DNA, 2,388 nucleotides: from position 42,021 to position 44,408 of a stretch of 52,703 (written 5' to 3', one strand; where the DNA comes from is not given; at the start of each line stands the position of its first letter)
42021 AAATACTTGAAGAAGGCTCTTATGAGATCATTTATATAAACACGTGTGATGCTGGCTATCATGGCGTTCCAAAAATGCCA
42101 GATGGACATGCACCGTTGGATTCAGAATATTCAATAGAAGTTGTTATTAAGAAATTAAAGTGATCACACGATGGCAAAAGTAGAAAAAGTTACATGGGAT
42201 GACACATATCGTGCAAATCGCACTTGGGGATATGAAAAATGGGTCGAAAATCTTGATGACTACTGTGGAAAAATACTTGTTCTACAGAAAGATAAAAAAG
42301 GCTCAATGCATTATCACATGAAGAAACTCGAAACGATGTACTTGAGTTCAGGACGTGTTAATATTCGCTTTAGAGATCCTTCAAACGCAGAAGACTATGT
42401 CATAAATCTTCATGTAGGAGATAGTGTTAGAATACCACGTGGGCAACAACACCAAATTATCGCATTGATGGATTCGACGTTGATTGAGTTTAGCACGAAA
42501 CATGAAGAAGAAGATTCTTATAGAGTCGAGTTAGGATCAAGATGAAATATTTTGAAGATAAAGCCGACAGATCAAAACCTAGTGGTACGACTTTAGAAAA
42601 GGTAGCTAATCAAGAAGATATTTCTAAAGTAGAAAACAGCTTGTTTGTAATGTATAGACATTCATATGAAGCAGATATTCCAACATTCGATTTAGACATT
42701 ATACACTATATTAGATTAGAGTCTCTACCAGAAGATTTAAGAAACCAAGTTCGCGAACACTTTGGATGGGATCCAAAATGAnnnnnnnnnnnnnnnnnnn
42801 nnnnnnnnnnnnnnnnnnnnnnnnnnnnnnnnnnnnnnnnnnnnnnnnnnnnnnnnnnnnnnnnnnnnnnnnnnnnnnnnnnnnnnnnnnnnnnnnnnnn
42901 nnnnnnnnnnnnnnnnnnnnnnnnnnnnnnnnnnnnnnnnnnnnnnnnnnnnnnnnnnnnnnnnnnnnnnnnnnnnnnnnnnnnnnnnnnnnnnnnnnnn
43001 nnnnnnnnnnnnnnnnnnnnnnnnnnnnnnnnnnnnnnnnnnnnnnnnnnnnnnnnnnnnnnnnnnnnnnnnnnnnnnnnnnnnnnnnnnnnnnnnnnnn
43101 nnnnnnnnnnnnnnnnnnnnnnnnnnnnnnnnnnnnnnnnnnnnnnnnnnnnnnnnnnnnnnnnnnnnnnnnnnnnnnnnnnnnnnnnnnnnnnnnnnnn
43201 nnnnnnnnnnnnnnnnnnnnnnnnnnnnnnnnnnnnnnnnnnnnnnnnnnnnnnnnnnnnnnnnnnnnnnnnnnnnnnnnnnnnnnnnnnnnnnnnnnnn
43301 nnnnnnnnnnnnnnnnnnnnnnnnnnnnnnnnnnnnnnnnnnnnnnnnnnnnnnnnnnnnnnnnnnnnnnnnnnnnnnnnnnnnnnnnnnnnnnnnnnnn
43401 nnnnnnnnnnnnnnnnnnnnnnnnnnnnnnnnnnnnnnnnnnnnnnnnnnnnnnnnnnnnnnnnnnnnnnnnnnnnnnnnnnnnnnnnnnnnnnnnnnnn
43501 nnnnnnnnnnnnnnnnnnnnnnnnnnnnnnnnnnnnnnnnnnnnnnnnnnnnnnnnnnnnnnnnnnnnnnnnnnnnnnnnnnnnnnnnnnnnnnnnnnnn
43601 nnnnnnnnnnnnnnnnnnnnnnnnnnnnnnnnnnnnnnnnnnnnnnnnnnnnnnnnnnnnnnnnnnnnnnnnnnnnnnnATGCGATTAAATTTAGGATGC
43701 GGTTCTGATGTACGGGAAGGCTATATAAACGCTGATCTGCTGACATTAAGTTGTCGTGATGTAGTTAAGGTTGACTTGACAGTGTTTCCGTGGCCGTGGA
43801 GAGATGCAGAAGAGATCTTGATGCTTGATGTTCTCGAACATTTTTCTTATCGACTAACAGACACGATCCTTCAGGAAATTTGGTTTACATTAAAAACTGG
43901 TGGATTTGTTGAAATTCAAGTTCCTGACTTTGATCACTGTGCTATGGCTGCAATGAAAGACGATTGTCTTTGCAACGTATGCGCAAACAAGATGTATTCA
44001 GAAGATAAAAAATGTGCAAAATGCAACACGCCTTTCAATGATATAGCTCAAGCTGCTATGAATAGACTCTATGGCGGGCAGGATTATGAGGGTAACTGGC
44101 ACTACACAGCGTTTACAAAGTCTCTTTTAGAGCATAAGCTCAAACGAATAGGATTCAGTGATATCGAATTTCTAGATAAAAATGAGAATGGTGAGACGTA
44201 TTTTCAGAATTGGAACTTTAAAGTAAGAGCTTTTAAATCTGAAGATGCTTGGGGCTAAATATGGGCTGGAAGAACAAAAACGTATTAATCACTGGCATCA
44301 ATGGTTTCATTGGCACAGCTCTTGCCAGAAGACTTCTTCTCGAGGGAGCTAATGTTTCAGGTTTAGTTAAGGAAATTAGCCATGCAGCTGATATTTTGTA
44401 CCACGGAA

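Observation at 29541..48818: About 20-kb glycan-modification island including a phage-encoded ADP-heptose pathway, a B12-radical-SAM enzyme and GT9-methyltransferase fusion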

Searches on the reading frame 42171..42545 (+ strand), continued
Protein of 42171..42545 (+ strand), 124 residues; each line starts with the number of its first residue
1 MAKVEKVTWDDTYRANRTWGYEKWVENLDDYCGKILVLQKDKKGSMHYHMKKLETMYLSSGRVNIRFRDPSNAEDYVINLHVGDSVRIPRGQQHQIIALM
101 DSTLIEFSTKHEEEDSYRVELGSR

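Call 96: search_protein_families(library=ncbifam, proteins=[L094:3735-5513:+, L094:5579-6604:+, L094:6611-7942:+, L094:7953-8327:+, L094:8458-9474:+, L051:6254-7093:+, L051:7121-7780:+, L051:8358-9359:+, L051:9340-9885:+, L051:10475-11533:+], max_evalue=0.00001)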
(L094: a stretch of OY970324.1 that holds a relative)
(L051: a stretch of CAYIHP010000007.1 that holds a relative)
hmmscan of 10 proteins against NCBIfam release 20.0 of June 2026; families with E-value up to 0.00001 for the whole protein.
L094:3735-5513:+ (592 aa): 3 families
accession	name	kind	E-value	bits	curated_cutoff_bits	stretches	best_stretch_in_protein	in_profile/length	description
NF041651.1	nodul_NodU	equivalog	1e-44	153.3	1000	1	277-550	268-525/556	nodulation protein NodU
TIGR00143.1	hypF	equivalog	3.7e-06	25.4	466.1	0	277-351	661-737/741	carbamoyltransferase HypF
TIGR03723.1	T6A_TsaD_YgjD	equivalog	4.6e-06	26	296.1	0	276-329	229-282/314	tRNA (adenosine(37)-N6)-threonylcarbamoyltransferase complex transferase subunit TsaD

L094:5579-6604:+ (341 aa): 17 families
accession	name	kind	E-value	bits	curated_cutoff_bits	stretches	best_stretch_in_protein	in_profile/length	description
NF047922.1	GDPFucSynFcl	equivalog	1.7e-41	142.6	500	1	2-312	3-301/308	GDP-L-fucose synthase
TIGR04180.1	EDH_00030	hypoth_equivalog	9.9e-23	80.6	475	1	4-299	1-296/297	NAD-dependent 4,6-dehydratase LegB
TIGR01181.1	dTDP_gluc_dehyt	equivalog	4.6e-21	75.2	365.1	1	3-313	1-312/321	dTDP-glucose 4,6-dehydratase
TIGR01179.1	galE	equivalog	5.1e-20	71.6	262.3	1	3-315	1-328/332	UDP-glucose 4-epimerase GalE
TIGR02197.1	heptose_epim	equivalog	1.2e-19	70.6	274.6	1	4-313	1-314/316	ADP-glyceromanno-heptose 6-epimerase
NF011728.1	PRK15181.1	equivalog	2.4e-14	53.1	760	1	2-229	16-243/348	Vi polysaccharide biosynthesis UDP-N-acetylglucosaminuronic acid C-4 epimerase TviC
TIGR03466.1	HpnA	hypoth_equivalog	5.2e-14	51.9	367.65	1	3-302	2-283/327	hopanoid-associated sugar epimerase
NF042422.1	oxyalk_red_OleD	equivalog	2.7e-13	50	580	1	3-179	2-171/329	2-alkyl-3-oxoalkanoate reductase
NF042423.1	oxyalk_red_Shew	equivalog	7.2e-12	45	580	1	2-179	9-177/331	2-alkyl-3-oxoalkanoate reductase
NF007490.0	PRK10084.1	subfamily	9e-11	41.3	649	1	119-316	142-338/361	dTDP-glucose 4,6-dehydratase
NF041293.1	G6PDh_Azf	equivalog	2e-10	40.5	400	1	3-176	4-182/252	NAD-dependent glucose-6-phosphate dehydrogenase Azf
NF007582.0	PRK10217.1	equivalog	3.9e-10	39.4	698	1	106-312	125-331/355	dTDP-glucose 4,6-dehydratase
NF008872.0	PRK11908.1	equivalog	3e-09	36.4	294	0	145-240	148-242/349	bifunctional UDP-4-keto-pentose/UDP-xylose synthase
NF005998.1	PRK08125.1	equivalog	1.1e-08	33.9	777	0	146-281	463-602/649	bifunctional UDP-4-amino-4-deoxy-L-arabinose formyltransferase/UDP-glucuronic acid oxidase ArnA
NF007956.0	PRK10675.1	subfamily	2.7e-06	26.7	394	0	77-312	86-329/338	UDP-glucose 4-epimerase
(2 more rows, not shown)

L094:6611-7942:+ (443 aa): 8 families
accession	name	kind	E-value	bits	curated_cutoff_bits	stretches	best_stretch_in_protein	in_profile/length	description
NF007640.0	PRK10307.1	subfamily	2.8e-64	217.5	276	1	44-441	2-407/411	WcaI family glycosyltransferase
TIGR04007.1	wcaI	equivalog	6.9e-39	133.6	800.45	1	49-432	7-399/407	colanic acid biosynthesis glycosyltransferase WcaI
TIGR04063.1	stp3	hypoth_equivalog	2.4e-16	59.6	442.05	1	142-425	91-379/397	TIGR04063 family PEP-CTERM/XrtA system glycosyltransferase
TIGR03088.1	stp2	hypoth_equivalog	5.9e-13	48.6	409.05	1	213-434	141-366/374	TIGR03088 family PEP-CTERM/XrtA system glycosyltransferase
TIGR04005.1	wcaL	equivalog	5e-10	38.8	537.6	1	205-439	171-404/406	colanic acid biosynthesis glycosyltransferase WcaL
TIGR03999.1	thiol_BshA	equivalog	5.7e-10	38.7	273.7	1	204-436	140-368/375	N-acetyl-alpha-D-glucosaminyl L-malate synthase BshA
TIGR03449.1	mycothiol_MshA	equivalog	1.9e-09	36.9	462.5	1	207-422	163-385/406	D-inositol-3-phosphate glycosyltransferase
NF041876.1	EPS_EpsE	equivalog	1.4e-07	31.1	400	1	215-427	168-382/389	exopolysaccharide biosynthesis GT4 family glycosyltransferase EpsE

L094:7953-8327:+ (124 aa): 0 families

L094:8458-9474:+ (338 aa): 10 families
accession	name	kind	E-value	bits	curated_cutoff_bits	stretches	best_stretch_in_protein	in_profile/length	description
TIGR01472.1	gmd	equivalog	4.7e-161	535.7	415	1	3-328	1-341/342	GDP-mannose 4,6-dehydratase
TIGR04180.1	EDH_00030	hypoth_equivalog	2.6e-30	105.5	475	1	6-312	2-296/297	NAD-dependent 4,6-dehydratase LegB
TIGR01181.1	dTDP_gluc_dehyt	equivalog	3.7e-30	105.1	365.1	1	6-316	3-302/321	dTDP-glucose 4,6-dehydratase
TIGR02622.1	CDP_4_6_dhtase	equivalog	2.7e-22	79.4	278.45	1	5-124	7-122/352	CDP-glucose 4,6-dehydratase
TIGR01179.1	galE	equivalog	3.1e-19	69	262.3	1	6-176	3-162/332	UDP-glucose 4-epimerase GalE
NF007582.0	PRK10217.1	equivalog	1.1e-15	57.6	698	1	6-316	5-322/355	dTDP-glucose 4,6-dehydratase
NF007490.0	PRK10084.1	subfamily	3.3e-13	49.3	649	1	55-316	49-325/361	dTDP-glucose 4,6-dehydratase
NF052578.1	StrlDmthSdmBMthl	equivalog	4.8e-08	33.1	600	1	5-266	3-239/328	sterol demethylase protein SdmB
NF007956.0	PRK10675.1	subfamily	2.6e-06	26.8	394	0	5-165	3-155/338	UDP-glucose 4-epimerase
NF011728.1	PRK15181.1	equivalog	6.3e-06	25.4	760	0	5-312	18-324/348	Vi polysaccharide biosynthesis UDP-N-acetylglucosaminuronic acid C-4 epimerase TviC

L051:6254-7093:+ (279 aa): 4 families
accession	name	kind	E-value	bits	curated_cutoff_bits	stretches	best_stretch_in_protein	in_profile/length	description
TIGR01214.1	rmlD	equivalog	3.5e-91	305.3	224.05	1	3-273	2-283/285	dTDP-4-dehydrorhamnose reductase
NF007440.0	PRK09987.1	equivalog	9e-54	182.8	308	1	1-257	1-270/299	dTDP-4-dehydrorhamnose reductase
TIGR01181.1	dTDP_gluc_dehyt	equivalog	3.6e-08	32.9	365.1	1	32-136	56-163/321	dTDP-glucose 4,6-dehydratase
TIGR01179.1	galE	equivalog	6.7e-06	25.1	262.3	1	33-137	54-158/332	UDP-glucose 4-epimerase GalE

L051:7121-7780:+ (219 aa): 0 families

L051:8358-9359:+ (333 aa): 10 families
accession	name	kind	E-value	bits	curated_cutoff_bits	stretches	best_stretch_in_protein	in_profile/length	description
TIGR02198.1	rfaE_dom_I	equivalog_domain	4.2e-82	275.8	345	1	13-327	3-313/315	D-glycero-beta-D-manno-heptose-7-phosphate kinase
NF008454.0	PRK11316.1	equivalog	2.7e-58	197.7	521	1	11-331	4-315/475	bifunctional D-glycero-beta-D-manno-heptose-7-phosphate kinase/D-glycero-beta-D-manno-heptose 1-phosphate adenylyltransferase HldE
TIGR02152.1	D_ribokin_bact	equivalog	4.1e-17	62.4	299.65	1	20-317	1-287/298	ribokinase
TIGR03168.1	1-PFK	subfamily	1.3e-13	50.5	216.4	1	49-317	26-288/305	hexose kinase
NF008353.0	PRK11142.1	equivalog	2.9e-13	50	341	1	18-316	3-289/307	ribokinase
TIGR03828.1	pfkB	equivalog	3.2e-13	49.4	292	1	50-317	27-288/305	1-phosphofructokinase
NF053626.1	RibKinHalex1628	equivalog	3.1e-10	40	330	1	216-319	182-281/293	ATP-dependent ribose-1-phosphate kinase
TIGR04382.1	myo_inos_iolC_N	equivalog_domain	2.3e-08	33.7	300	1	222-315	204-294/309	5-dehydro-2-deoxygluconokinase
NF041134.1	R1P_kin_Thcocales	equivalog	3.4e-07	30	500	0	56-316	35-268/291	ADP-dependent ribose-1-phosphate kinase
NF007321.0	PRK09813.1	equivalog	7.2e-07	28.9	247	0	51-110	18-77/261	fructoselysine 6-kinase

L051:9340-9885:+ (181 aa): 10 families
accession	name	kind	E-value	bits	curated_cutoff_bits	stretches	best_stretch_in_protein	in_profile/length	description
NF006506.0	PRK08942.1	equivalog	5.2e-50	169.5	178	1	7-179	3-177/182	D-glycero-beta-D-manno-heptose 1,7-bisphosphate 7-phosphatase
TIGR00213.1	GmhB_yaeD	subfamily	5.1e-41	140.3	149.6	1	8-151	2-149/176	D-glycero-beta-D-manno-heptose 1,7-bisphosphate 7-phosphatase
TIGR01656.1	Histidinol-ppas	subfamily_domain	1.9e-35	122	84.15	1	8-151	1-146/149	histidinol-phosphate phosphatase domain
TIGR01662.1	HAD-SF-IIIA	subfamily_domain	2.6e-33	115.1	44.6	1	8-152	1-139/141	HAD-IIIA family hydrolase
NF050049.1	HBPPhtaseGmhB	domain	1.7e-32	112.6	250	1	5-155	1-148/171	D-glycero-alpha-D-manno-heptose-1,7-bisphosphate 7-phosphatase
NF003937.0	PRK05446.1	equivalog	2.8e-24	85.8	443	1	7-154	3-151/355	bifunctional histidinol-phosphatase/imidazoleglycerol-phosphate dehydratase HisB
TIGR01261.1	hisB_Nterm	equivalog_domain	1.5e-22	79.8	140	1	8-148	2-143/161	histidinol-phosphatase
NF005264.0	PRK06769.1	equivalog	1.6e-19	70.4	217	1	8-179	5-171/175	HAD-IIIA family hydrolase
NF009695.0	PRK13222.1-2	equivalog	6.6e-07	29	225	0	122-179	164-222/226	phosphoglycolate phosphatase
TIGR01664.1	DNA-3'-Pase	equivalog_domain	3.4e-06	27.1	107.65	1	6-134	12-136/167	DNA 3'-phosphatase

L051:10475-11533:+ (352 aa): 16 families
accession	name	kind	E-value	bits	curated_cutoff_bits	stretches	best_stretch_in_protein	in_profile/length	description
TIGR02197.1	heptose_epim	equivalog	4e-103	344.9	274.6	1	29-344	1-313/316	ADP-glyceromanno-heptose 6-epimerase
NF008360.0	PRK11150.1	equivalog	6.4e-72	242.4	452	1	28-342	1-304/310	ADP-glyceromanno-heptose 6-epimerase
TIGR01179.1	galE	equivalog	1.6e-25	89.7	262.3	1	29-290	2-275/332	UDP-glucose 4-epimerase GalE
TIGR01181.1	dTDP_gluc_dehyt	equivalog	2.1e-17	63.2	365.1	1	29-300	2-272/321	dTDP-glucose 4,6-dehydratase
NF007956.0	PRK10675.1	subfamily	3.1e-15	56.1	394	1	29-296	3-286/338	UDP-glucose 4-epimerase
NF011728.1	PRK15181.1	equivalog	1.2e-13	50.8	760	1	30-278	19-270/348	Vi polysaccharide biosynthesis UDP-N-acetylglucosaminuronic acid C-4 epimerase TviC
TIGR03466.1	HpnA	hypoth_equivalog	9.4e-12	44.4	367.65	1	29-177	3-147/327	hopanoid-associated sugar epimerase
TIGR01777.1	yfcH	hypoth_equivalog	5.9e-10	39.2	207.35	0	29-152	1-120/292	TIGR01777 family oxidoreductase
NF047922.1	GDPFucSynFcl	equivalog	9.1e-10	38.5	500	1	237-347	200-304/308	GDP-L-fucose synthase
NF007582.0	PRK10217.1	equivalog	1.2e-09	37.7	698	0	134-286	124-266/355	dTDP-glucose 4,6-dehydratase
NF043036.1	ErythonDh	equivalog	6e-08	32.3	325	1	29-190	3-171/321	D-erythronate dehydrogenase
NF041293.1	G6PDh_Azf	equivalog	1e-07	31.7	400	1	29-152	5-123/252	NAD-dependent glucose-6-phosphate dehydrogenase Azf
NF007490.0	PRK10084.1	subfamily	3e-07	29.7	649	0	29-283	3-270/361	dTDP-glucose 4,6-dehydratase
TIGR04180.1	EDH_00030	hypoth_equivalog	2.2e-06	27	475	1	29-284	1-250/297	NAD-dependent 4,6-dehydratase LegB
NF042422.1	oxyalk_red_OleD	equivalog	5.1e-06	26.1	580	0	29-146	3-112/329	2-alkyl-3-oxoalkanoate reductase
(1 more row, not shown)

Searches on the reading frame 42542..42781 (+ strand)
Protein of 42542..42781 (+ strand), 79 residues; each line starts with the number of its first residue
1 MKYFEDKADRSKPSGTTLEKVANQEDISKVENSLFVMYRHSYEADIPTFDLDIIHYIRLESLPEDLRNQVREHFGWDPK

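Call 79: search_protein_families(library=pfam, proteins=[window:42542-42781:+], max_evalue=5)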
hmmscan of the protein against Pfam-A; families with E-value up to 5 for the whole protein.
window:42542-42781:+ (79 aa): 1 family
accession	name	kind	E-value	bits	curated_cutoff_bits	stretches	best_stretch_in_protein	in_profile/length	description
PF14377.11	UBM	-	0.085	12.8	23.3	1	59-70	14-25/35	Ubiquitin binding region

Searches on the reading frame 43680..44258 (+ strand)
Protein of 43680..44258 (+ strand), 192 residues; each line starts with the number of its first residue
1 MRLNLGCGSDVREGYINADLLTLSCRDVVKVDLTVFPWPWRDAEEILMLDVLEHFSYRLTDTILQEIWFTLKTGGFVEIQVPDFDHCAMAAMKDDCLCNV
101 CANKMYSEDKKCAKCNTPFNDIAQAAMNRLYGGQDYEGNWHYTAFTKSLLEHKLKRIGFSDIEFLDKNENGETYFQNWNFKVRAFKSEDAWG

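Call 5: search_protein_families(library=pfam, proteins=[window:43680-44258:+], max_evalue=0.01)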
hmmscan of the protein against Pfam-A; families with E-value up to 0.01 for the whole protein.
window:43680-44258:+ (192 aa): 0 families

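Call 6: search_protein_families(library=ncbifam, proteins=[window:43680-44258:+], max_evalue=0.01)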
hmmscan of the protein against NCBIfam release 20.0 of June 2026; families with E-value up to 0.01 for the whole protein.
window:43680-44258:+ (192 aa): 0 families

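Call 79: search_protein_families(library=pfam, proteins=[window:43680-44258:+], max_evalue=5)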
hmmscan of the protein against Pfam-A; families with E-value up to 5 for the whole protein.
window:43680-44258:+ (192 aa): 4 families
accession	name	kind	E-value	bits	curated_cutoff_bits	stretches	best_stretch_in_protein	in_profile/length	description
PF18912.6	DZR_2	-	0.016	15.5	27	1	87-121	13-48/56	Double zinc ribbon domain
PF13489.12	Methyltransf_23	-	0.036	14.2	27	1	46-161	85-161/164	Methyltransferase domain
PF13920.12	zf-C3HC4_3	-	0.17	12.2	27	1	96-121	24-48/49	Zinc finger, C3HC4 type (RING finger)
PF23091.2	TNFR_ELAPOR1_6th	-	0.56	10.6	33.2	1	94-115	10-32/41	ELAPOR1-like, TNF receptor-like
